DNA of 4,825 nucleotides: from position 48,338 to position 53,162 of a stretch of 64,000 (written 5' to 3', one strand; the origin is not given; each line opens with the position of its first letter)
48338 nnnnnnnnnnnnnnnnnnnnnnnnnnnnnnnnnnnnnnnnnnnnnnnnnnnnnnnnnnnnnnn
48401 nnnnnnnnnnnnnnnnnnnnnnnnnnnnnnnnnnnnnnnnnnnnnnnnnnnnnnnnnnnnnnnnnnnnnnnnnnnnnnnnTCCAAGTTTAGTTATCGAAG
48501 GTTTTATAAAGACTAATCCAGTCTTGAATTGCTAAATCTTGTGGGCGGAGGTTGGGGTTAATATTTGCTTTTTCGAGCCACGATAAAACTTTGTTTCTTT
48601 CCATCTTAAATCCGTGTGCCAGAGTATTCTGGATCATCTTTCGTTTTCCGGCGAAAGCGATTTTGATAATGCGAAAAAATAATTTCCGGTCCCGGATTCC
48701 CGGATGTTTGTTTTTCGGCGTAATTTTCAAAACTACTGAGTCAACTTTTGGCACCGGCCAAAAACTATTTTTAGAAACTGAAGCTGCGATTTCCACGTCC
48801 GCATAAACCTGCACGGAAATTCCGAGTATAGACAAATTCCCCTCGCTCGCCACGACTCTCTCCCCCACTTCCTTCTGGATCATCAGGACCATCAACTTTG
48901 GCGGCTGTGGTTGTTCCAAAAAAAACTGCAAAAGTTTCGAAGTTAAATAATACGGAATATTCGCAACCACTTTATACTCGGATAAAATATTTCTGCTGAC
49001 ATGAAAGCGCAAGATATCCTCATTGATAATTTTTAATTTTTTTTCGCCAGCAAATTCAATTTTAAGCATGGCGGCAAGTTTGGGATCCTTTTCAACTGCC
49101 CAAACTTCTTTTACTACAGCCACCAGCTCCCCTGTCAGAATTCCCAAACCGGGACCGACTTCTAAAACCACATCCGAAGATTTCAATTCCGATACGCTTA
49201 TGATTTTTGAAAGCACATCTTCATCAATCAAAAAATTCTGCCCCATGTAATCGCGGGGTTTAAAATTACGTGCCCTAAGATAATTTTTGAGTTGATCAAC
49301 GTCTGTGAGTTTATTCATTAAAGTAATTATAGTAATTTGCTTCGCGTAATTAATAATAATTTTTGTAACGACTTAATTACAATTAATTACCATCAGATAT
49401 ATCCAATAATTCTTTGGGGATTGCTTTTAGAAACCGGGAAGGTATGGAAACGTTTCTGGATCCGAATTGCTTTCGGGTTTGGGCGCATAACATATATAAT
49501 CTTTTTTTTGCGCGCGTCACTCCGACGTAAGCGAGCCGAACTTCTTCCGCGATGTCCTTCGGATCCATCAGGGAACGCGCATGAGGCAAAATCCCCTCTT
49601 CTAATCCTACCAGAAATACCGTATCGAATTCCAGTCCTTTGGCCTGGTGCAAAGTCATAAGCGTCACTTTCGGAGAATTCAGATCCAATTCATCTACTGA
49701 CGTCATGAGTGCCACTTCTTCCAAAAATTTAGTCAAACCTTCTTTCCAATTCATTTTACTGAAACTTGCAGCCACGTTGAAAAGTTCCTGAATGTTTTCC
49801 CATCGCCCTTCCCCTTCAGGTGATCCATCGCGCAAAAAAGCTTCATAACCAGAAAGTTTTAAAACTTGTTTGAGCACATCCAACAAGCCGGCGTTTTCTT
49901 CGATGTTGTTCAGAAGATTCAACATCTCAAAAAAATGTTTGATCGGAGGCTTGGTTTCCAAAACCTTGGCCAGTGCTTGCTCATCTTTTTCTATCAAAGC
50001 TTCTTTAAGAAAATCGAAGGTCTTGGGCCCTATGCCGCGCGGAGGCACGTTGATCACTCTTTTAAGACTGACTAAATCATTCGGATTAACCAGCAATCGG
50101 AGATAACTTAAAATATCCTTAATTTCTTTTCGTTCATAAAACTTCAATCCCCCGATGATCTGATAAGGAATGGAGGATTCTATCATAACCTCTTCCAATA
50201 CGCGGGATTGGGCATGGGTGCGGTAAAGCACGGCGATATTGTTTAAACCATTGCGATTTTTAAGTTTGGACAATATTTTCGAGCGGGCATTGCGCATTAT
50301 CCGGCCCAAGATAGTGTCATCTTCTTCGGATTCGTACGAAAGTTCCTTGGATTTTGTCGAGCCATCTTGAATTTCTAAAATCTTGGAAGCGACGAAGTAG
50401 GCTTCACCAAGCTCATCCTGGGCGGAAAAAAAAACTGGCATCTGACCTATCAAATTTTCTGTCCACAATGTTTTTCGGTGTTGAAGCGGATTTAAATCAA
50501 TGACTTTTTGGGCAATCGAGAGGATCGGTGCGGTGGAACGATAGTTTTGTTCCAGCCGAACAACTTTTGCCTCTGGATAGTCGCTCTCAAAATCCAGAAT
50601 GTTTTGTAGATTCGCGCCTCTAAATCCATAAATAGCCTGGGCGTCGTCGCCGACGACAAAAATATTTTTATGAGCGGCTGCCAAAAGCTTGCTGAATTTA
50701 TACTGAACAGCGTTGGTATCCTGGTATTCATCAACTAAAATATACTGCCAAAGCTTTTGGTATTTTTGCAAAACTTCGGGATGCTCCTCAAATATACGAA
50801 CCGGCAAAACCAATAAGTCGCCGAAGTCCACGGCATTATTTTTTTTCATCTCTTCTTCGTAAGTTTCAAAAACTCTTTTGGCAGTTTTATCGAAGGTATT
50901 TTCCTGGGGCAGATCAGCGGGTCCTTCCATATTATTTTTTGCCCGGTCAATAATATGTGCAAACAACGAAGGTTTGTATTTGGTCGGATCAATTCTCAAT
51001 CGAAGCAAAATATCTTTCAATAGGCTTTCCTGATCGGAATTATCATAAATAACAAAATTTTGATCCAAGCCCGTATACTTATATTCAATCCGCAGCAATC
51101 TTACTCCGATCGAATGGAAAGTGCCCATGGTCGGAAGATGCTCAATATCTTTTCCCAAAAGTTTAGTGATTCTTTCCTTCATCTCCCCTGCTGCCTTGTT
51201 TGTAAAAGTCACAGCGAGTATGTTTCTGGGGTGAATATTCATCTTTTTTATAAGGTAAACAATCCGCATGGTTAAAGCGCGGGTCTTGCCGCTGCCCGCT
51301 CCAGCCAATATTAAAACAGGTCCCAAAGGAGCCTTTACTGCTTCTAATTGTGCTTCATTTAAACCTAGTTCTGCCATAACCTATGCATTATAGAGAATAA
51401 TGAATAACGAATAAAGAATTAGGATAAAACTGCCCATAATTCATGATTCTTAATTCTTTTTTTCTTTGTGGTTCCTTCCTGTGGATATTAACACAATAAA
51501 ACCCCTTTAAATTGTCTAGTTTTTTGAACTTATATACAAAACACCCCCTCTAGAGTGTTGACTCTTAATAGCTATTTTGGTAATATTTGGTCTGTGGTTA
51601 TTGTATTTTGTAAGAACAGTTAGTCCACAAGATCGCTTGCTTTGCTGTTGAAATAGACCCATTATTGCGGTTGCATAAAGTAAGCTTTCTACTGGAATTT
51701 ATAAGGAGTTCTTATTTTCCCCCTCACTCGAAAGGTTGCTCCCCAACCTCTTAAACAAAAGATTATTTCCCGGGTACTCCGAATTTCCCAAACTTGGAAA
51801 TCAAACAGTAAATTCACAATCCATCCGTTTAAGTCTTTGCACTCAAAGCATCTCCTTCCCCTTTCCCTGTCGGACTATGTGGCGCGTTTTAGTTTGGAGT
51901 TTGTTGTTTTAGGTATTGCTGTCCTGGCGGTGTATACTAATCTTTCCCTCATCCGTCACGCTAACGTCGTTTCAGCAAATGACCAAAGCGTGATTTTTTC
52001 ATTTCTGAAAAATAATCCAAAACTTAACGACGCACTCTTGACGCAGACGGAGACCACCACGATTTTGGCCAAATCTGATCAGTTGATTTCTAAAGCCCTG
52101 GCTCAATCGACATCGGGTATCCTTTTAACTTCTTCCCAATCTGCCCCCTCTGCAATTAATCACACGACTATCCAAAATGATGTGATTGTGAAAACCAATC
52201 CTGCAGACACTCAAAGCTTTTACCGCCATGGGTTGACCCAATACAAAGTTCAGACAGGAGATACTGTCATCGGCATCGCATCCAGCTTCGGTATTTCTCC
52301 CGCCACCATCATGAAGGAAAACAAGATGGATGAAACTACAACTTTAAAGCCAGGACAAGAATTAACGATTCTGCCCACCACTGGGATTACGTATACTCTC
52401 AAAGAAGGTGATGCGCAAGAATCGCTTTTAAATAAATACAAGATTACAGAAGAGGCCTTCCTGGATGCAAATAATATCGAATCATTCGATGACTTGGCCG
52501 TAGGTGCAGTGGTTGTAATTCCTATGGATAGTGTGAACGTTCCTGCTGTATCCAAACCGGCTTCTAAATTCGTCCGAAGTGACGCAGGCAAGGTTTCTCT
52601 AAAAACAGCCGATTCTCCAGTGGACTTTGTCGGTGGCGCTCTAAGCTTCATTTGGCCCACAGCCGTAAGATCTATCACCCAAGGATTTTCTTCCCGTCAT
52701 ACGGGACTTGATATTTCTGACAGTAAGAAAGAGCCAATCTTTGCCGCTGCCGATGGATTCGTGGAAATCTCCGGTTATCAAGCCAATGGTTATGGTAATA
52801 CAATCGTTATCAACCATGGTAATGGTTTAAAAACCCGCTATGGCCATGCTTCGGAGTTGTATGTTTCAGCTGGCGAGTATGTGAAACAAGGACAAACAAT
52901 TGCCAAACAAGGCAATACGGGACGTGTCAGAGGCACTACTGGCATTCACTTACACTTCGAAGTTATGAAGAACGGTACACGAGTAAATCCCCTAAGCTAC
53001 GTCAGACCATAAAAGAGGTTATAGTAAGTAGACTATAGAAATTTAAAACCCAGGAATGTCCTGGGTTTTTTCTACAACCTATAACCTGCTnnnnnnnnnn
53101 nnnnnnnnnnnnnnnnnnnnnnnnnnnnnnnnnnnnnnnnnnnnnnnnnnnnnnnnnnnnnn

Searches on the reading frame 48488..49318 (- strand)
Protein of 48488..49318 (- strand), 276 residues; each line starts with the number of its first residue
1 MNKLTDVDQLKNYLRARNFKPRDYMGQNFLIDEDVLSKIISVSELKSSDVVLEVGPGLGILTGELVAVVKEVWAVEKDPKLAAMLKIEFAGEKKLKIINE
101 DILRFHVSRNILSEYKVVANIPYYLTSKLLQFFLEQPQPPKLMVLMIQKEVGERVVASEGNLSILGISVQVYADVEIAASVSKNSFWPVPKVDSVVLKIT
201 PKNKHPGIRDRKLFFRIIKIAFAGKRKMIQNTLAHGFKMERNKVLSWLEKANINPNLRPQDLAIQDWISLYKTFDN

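Call 85: search_protein_families(library=pfam, proteins=[window:48488-49318:-], max_evalue=0.00001)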
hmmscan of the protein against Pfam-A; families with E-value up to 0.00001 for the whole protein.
window:48488-49318:- (276 aa): 1 family
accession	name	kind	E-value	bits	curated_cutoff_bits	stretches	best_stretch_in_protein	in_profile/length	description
PF00398.26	RrnaAD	-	3.2e-59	200.6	24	1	19-274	2-261/263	Ribosomal RNA adenine dimethylase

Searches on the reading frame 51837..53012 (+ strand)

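Call 86: search_protein_families(library=pfam, proteins=[window:51837-53012:+], max_evalue=0.00001)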
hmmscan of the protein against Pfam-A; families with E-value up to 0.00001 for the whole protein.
window:51837-53012:+ (391 aa): 3 families
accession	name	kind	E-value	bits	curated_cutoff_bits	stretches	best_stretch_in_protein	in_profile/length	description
PF01551.29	Peptidase_M23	-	9.8e-31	106.3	28.7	1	287-385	2-96/96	Peptidase family M23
PF01476.26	LysM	-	4.5e-20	71.8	20.9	1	136-178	1-42/43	LysM domain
PF23473.1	LysM3_LYK4_5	-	2e-08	34.6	29.3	0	135-167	4-36/48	LYK4/5 LysM3 domain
